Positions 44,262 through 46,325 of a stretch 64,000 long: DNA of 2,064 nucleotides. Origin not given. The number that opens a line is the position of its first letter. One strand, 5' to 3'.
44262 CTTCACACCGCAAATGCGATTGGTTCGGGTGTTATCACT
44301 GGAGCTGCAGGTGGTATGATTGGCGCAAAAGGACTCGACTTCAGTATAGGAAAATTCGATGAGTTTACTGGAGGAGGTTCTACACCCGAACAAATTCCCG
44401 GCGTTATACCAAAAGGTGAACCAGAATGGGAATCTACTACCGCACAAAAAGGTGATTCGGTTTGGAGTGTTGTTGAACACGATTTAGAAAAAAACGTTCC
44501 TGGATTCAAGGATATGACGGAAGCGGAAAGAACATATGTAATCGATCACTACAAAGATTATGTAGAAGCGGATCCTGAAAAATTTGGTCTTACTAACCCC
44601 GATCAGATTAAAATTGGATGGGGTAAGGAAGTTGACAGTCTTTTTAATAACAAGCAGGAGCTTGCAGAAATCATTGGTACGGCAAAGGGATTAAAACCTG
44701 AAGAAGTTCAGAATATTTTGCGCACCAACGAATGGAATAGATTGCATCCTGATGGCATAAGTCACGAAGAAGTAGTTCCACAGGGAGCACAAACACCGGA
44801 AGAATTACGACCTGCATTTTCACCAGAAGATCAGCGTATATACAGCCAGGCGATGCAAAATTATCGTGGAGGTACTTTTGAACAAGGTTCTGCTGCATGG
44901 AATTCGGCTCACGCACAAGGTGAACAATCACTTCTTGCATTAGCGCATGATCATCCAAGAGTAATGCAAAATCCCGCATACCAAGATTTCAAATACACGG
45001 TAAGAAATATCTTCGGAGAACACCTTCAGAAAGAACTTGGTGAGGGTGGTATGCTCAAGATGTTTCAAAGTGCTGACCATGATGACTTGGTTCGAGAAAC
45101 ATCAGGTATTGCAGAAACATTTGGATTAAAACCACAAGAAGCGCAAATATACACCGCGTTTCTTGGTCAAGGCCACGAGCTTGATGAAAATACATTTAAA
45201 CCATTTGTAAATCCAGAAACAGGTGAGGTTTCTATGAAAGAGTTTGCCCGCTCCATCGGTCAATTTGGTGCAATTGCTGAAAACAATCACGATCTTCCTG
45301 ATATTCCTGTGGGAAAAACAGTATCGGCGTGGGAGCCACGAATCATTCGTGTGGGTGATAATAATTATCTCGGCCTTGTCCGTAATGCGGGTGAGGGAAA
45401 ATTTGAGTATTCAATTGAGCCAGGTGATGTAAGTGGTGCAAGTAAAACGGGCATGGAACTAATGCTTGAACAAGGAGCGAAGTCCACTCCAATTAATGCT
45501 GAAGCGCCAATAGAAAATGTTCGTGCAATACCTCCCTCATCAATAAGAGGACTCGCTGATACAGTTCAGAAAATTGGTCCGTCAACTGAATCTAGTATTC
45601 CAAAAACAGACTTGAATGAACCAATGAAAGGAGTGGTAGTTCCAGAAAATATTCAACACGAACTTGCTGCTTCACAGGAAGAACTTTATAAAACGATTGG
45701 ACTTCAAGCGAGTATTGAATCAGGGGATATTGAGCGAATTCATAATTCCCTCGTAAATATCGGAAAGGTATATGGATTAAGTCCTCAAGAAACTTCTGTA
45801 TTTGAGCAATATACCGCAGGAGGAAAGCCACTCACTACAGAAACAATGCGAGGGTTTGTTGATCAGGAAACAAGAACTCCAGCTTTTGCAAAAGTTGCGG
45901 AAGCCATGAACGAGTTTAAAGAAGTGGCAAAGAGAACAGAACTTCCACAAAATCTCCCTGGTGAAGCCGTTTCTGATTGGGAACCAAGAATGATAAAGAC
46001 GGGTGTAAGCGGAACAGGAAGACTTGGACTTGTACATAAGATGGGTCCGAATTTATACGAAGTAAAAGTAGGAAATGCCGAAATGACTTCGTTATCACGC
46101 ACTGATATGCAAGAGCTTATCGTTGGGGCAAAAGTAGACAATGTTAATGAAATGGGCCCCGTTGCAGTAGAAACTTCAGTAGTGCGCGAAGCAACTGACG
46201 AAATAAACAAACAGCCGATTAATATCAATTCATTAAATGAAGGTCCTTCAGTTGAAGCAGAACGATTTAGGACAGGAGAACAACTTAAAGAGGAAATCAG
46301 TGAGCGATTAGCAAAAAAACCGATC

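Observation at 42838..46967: A giant 1248-aa membrane/surface protein with three ~240-aa repeats (two near-identical at the DNA level) behind a textbook promoter and a small acidic partner gene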

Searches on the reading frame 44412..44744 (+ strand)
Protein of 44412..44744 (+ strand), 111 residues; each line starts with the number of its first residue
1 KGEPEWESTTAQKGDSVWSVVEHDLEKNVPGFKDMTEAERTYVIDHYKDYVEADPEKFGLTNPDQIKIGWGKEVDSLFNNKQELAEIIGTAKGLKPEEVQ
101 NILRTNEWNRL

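Call 35: find_homologous_proteins(query=A3, max_evalue=0.001)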
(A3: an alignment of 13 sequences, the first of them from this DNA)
Query A3 (13 sequences): 1036 candidates shared short words with the query, none scored E <= 0.001.

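Call 45: predict_structure(alignment_id=A3)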
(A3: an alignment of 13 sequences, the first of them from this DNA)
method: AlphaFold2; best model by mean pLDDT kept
length: 111 residues; sequences in the alignment: 13
mean_pLDDT: 88.7   pTM: 0.82
mean pLDDT of the five models: 88.7, 85.0, 84.4, 84.3, 83.6
residues with pLDDT >= 90: 68; 70-90: 38; 50-70: 3; < 50: 2
segments of 3 or more residues with pLDDT < 50: none
pLDDT, mean of each block of 10 residues (from residue 1): 73 91 92 94 94 90 87 86 92 93 86 62
secondary structure, 60 per line:
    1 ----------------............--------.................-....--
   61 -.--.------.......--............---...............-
elements in order: H17-28 H37-53 H55-58 H72-78 H81-92 H96-110

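Call 51: search_protein_families(library=pfam, alignment_id=A3, max_evalue=10)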
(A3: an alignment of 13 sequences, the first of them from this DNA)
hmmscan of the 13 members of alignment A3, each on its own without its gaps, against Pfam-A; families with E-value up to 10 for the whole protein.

A. member 1, seq(111 aa): 0 families

B. families by the number of members that match (of 13 scanned): 6 families
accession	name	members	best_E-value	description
PF10330.14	Stb3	2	9.9e-05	Putative Sin3 binding protein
PF01476.26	LysM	1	0.0032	LysM domain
PF25190.1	Tad5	1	0.025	Type I Thoeris inhibitor Tad5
PF01468.23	GA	1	0.029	GA module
PF16830.10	NBD94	1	0.069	Nucleotide-Binding Domain 94 of RH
PF19651.4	DUF6154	1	0.085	Family of unknown function (DUF6154)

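Call 53: find_related_loci(query=A3, collection=genome_contigs, flank=7000)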
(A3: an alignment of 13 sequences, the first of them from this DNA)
Query A3 (111 aa) in genome_contigs; peptide patterns used: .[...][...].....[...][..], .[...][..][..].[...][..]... (x = any residue, [..] = any of these).
214 stretches matched a pattern; 8 encode a relative of the query (tblastn E <= 1e-3); 8 distinct loci.
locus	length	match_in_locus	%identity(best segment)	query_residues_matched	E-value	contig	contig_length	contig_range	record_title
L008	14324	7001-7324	82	4-111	9e-62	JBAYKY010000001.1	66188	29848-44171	MAG: Candidatus Paceibacterota bacterium isolate SO_2016_GW1_90 scaffold00908_OW334_2016, whole genome shotgun sequence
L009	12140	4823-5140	61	6-111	1e-44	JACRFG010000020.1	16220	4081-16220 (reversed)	MAG: Candidatus Jorgensenbacteria bacterium isolate NC_groundwater_1719_Pr3_B-0.1um_43_9 SR-2_scaffold_141_603390, whole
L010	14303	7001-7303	59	6-106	1e-38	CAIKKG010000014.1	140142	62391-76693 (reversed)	uncultured bacterium isolate Kiruna2_bin-0995 genome assembly, contig: bin-0995:14/42, whole genome shotgun sequence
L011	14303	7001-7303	46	9-110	5e-29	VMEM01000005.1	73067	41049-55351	MAG: Parcubacteria group bacterium LiPW_41 LiPW41_scaffold_254, whole genome shotgun sequence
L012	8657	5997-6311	40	9-109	2e-19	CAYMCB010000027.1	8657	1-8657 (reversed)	MAG TPA_asm: uncultured Candidatus Saccharibacteria bacterium isolate binchicken_co265_335 genome assembly, contig: NODE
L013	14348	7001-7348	38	7-107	3e-19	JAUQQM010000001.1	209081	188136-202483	MAG: Patescibacteria group bacterium isolate SRBZ-1.bins.45.201808 NODE_38_length_209081_cov_31.887927, whole genome sho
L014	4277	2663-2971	35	10-107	9e-17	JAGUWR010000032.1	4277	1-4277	MAG: Candidatus Paceibacterota bacterium isolate DeMMO4_23 c_000000044066, whole genome shotgun sequence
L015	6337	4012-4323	38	10-110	5e-14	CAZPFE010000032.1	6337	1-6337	MAG TPA_asm: uncultured Candidatus Saccharibacteria bacterium isolate SRP141559_co1_270 genome assembly, contig: NODE_77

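Call 57: search_solved_structures(query=A3, max_evalue=1)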
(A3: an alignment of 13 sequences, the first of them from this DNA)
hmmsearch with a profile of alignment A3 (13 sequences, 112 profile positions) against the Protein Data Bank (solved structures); distinct sequences matched with E-value up to 1: 34.
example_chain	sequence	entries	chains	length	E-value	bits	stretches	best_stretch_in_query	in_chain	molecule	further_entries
9jo8_A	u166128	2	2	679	3.2e-10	43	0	58-107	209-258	TALE repeat protein targeting mitochondiral ND1-L gene. | TALE repeat protein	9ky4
2ypf_A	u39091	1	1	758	1.5e-09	40.8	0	58-105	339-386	AVRBS3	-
9lcz_A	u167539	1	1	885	2.9e-09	39.9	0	58-107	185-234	Inactivate TOD6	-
9lcx_A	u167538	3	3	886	2.9e-09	39.9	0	58-107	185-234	Inactivate TOD6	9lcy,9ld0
9ld1_A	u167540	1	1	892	3.2e-09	39.8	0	58-107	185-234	inactivate TOD4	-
4osk_A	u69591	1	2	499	3.4e-07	33.2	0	58-107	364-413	Hax3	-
6jtq_A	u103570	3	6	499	5.3e-07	32.6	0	58-107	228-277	TAL effector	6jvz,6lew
6jw5_A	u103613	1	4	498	5.3e-07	32.6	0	58-107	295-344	TAL effector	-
4gjp_A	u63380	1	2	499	6e-07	32.5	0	59-107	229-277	Hax3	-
6jw3_A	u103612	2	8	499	7e-07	32.2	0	58-107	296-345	TAL effector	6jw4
6jw0_A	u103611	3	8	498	7.1e-07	32.2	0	58-107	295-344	TAL effector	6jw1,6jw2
3ugm_A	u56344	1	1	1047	8e-07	32.1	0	56-105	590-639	TAL effector AvrBs3/PthA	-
3v6p_A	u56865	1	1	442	1.7e-06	31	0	58-105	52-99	dHax3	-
4osj_A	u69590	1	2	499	2.1e-06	30.7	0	59-107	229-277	Hax3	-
4osr_A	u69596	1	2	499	2.9e-06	30.3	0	57-105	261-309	Hax3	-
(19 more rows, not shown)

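Call 60: fold_search(model_id=the predicted structure, library=pdb)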
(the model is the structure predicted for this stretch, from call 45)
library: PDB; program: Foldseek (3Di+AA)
matches with E <= 10: 141; with E <= 0.001: 0
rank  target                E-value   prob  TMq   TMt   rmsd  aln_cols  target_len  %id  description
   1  8fav_A                1.7e+00  0.03  0.17  0.12  15.5       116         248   14  HUMAN RETENOID-RELATED ORPHAN RECEPTOR-GAMMA (RORC2) LIGAND-BINDING DOMAIN IN COMPLEX WITH COMPOUND 5 ANDINDAZOLE ACID (released 2023-03-01)
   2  4rak_A                1.9e+00  0.05  0.22  0.13  14.7       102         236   11  Crystal structure of nuclear receptor subfamily 1, group h, member 2 (lxrb) complexed with partial agonist (released 2014-12-31)
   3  5ntp                  2.0e+00  0.02  0.21  0.12  15.6       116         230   14  Structural states of RORgt: X-ray elucidation of molecular mechanisms and binding interactions for natural and synthetic (released 2017-06-21)
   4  5jy3_C                2.1e+00  0.04  0.23  0.14  15.0       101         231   13  CRYSTAL STRUCTURE OF LXRbeta (NUCLEAR RECEPTOR SUBFAMILY 1, GROUP H, MEMBER 2) COMPLEXED WITH BMS-852927 (released 2016-11-02)
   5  5w4v_D                2.4e+00  0.04  0.22  0.13  15.5       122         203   12  Structure of RORgt bound to a tertiary alcohol (released 2017-12-27)
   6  4zom_D                2.4e+00  0.02  0.20  0.11  15.3       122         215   13  RORgamma in complex with inverse agonist 4j. (released 2015-06-17)
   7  1pq6_C                2.6e+00  0.05  0.25  0.16  14.5       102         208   12  HUMAN LXR BETA HORMONE RECEPTOR / GW3965 COMPLEX (released 2003-09-09)
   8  6s4u_A                2.6e+00  0.05  0.24  0.14  14.6       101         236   11  LXRbeta ligand binding domain in comlpex with small molecule inhibitors (released 2019-11-27)
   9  5q0q_C                2.6e+00  0.04  0.21  0.12  15.4       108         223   11  Ligand binding to FARNESOID-X-RECEPTOR (released 2017-07-05)
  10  4zjr_C                2.7e+00  0.03  0.20  0.12  15.9       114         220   12  RORgamma in complex with inverse agonist 48 (released 2015-06-17)
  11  5w4v_F                2.9e+00  0.03  0.22  0.13  15.5       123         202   12  Structure of RORgt bound to a tertiary alcohol (released 2017-12-27)
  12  3okh_A                3.1e+00  0.06  0.25  0.14  15.3        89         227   13  Crystal structure of human FXR in complex with 2-(4-chlorophenyl)-1-[(1S)-1-cyclohexyl-2-(cyclohexylamino)-2-oxoethyl] (released 2010-12-29)
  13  3b0w_A                3.1e+00  0.05  0.25  0.15  15.1        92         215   10  Crystal structure of the orphan nuclear receptor ROR(gamma)t ligand-binding domain in complex with digoxin (released 2011-07-06)
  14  6s4u_B                3.1e+00  0.03  0.21  0.11  15.2       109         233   11  LXRbeta ligand binding domain in comlpex with small molecule inhibitors (released 2019-11-27)
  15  4s14_A                3.2e+00  0.02  0.18  0.10  15.5       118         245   13  Crystal structure of the orphan nuclear receptor RORgamma ligand-binding domain in complex with 4alpha-caboxyl, 4beta- (released 2015-02-11)
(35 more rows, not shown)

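Call 61: find_homologous_proteins(query=window:44412-44744:+, max_evalue=0.01)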
Query seq(111 aa): 6 candidates shared short words with the query, none scored E <= 0.01.

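Call 63: find_related_loci(query=A3, collection=viral_contigs, flank=5000)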
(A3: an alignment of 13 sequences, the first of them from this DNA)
Query A3 (111 aa) in viral_contigs; peptide patterns used: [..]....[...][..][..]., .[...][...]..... (x = any residue, [..] = any of these).
80 stretches matched a pattern, but none encodes a relative of the query by tblastn (E <= 1e-3).

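Call 65: find_related_loci(query=A3, collection=metagenome_contigs, flank=6000)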
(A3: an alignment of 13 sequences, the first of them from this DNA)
Query A3 (111 aa) in metagenome_contigs; peptide patterns used: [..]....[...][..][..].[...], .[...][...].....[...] (x = any residue, [..] = any of these).
431 stretches matched a pattern; 19 encode a relative of the query (tblastn E <= 1e-3); 19 distinct loci.
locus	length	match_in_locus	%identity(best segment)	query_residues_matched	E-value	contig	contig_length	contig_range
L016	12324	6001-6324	82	4-111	1e-61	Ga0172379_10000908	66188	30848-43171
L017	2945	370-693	54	2-106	4e-36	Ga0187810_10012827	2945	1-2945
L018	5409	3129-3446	52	4-109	4e-35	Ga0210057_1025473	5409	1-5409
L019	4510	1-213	75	41-111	9e-35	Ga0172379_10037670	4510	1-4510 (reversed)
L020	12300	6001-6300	49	8-108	5e-24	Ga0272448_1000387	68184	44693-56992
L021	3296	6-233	50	34-106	5e-21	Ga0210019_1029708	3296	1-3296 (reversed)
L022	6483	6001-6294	40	11-107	8e-20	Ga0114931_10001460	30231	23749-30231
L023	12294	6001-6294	44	11-107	1e-19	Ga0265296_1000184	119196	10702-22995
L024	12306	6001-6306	37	10-110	2e-19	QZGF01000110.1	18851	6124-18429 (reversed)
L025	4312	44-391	38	7-107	6e-19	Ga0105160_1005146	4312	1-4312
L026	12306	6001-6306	44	1-107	7e-19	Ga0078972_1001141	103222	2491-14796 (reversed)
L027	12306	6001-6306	44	1-107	7e-19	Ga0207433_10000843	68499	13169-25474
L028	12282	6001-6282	43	10-102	1e-18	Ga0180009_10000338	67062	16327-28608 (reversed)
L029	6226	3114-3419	39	10-110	3e-18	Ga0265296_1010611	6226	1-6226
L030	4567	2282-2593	38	10-110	2e-14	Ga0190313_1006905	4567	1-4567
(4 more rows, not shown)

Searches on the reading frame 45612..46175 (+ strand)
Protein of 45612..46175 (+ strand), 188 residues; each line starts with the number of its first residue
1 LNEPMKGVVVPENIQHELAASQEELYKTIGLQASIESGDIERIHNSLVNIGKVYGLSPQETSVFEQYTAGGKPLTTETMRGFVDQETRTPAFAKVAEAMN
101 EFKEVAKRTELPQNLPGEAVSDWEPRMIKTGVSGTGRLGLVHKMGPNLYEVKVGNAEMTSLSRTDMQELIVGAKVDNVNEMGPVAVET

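Call 33: search_protein_representatives(alignment_id=A2)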
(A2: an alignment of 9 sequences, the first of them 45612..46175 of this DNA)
Query: 9 sequences, 182 profile positions. Proteins with E-value up to 0.001 (for the whole library): 29; up to 1e-10: 14; up to 1e-30: 7. The best 29 are listed.
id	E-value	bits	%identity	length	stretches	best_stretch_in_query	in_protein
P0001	6.9e-203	684.2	-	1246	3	1-181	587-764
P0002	8.8e-125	429.7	-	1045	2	1-181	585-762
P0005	2.4e-56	206.7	-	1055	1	2-167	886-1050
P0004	1.1e-51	191.5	-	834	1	6-180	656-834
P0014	8.7e-49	182.0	-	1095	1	2-167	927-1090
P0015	3.1e-42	160.7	-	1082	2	5-165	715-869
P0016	1.7e-32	128.9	-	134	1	36-167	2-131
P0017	3.6e-17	79.0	-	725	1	2-169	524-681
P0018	2.1e-15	73.2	-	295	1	14-151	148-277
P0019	2.3e-15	73.1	-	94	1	107-180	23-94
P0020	5.6e-13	65.3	-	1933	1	2-173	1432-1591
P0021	3.0e-12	63.0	-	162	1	16-169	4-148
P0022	4.5e-12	62.4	-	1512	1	8-162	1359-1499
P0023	9.8e-12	61.3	-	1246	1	2-148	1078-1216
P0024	1.7e-10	57.2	-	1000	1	2-146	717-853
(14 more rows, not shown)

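Call 34: search_protein_families(library=pfam, proteins=[P0014, P0015, P0017, P0020, P0022, P0023, P0024], max_evalue=0.01)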
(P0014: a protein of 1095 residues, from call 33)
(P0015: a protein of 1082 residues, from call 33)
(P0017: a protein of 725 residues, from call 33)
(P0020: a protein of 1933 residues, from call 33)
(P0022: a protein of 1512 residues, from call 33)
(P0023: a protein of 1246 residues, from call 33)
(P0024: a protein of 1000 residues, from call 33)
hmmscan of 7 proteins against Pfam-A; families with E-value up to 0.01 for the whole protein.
P0014 (1095 aa): 0 families

P0015 (1082 aa): 1 family
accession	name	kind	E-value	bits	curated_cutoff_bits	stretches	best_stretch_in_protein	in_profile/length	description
PF06798.17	PrkA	-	0.0088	16.2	25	0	231-283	163-211/255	PrkA serine protein kinase C-terminal domain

P0017 (725 aa): 0 families

P0020 (1933 aa): 0 families

P0022 (1512 aa): 0 families

P0023 (1246 aa): 0 families

P0024 (1000 aa): 0 families

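Call 43: predict_structure(alignment_id=A2)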
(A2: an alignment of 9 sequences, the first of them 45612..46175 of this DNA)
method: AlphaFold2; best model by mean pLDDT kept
length: 188 residues; sequences in the alignment: 9
mean_pLDDT: 77.9   pTM: 0.75
mean pLDDT of the five models: 77.9, 75.4, 75.0, 74.8, 72.5
residues with pLDDT >= 90: 43; 70-90: 104; 50-70: 22; < 50: 19
segments of 3 or more residues with pLDDT < 50: 1-3, 173-188
pLDDT, mean of each block of 10 residues (from residue 1): 54 75 77 69 87 87 91 78 73 83 90 90 91 78 92 88 89 42 40
secondary structure, 60 per line:
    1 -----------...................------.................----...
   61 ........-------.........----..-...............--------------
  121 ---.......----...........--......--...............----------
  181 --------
elements in order: H12-30 H37-53 H58-68 H76-82 H92-106 E124-130 E135-145 E148-153 E156-162 H163-169

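Call 58: search_solved_structures(query=A2, max_evalue=1)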
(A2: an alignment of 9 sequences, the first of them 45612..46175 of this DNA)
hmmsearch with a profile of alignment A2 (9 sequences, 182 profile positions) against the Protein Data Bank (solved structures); distinct sequences matched with E-value up to 1: 1.
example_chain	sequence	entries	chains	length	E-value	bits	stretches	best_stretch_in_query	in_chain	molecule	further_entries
3u31_A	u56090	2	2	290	0.84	12.6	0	71-153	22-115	Transcriptional regulatory protein sir2 homologue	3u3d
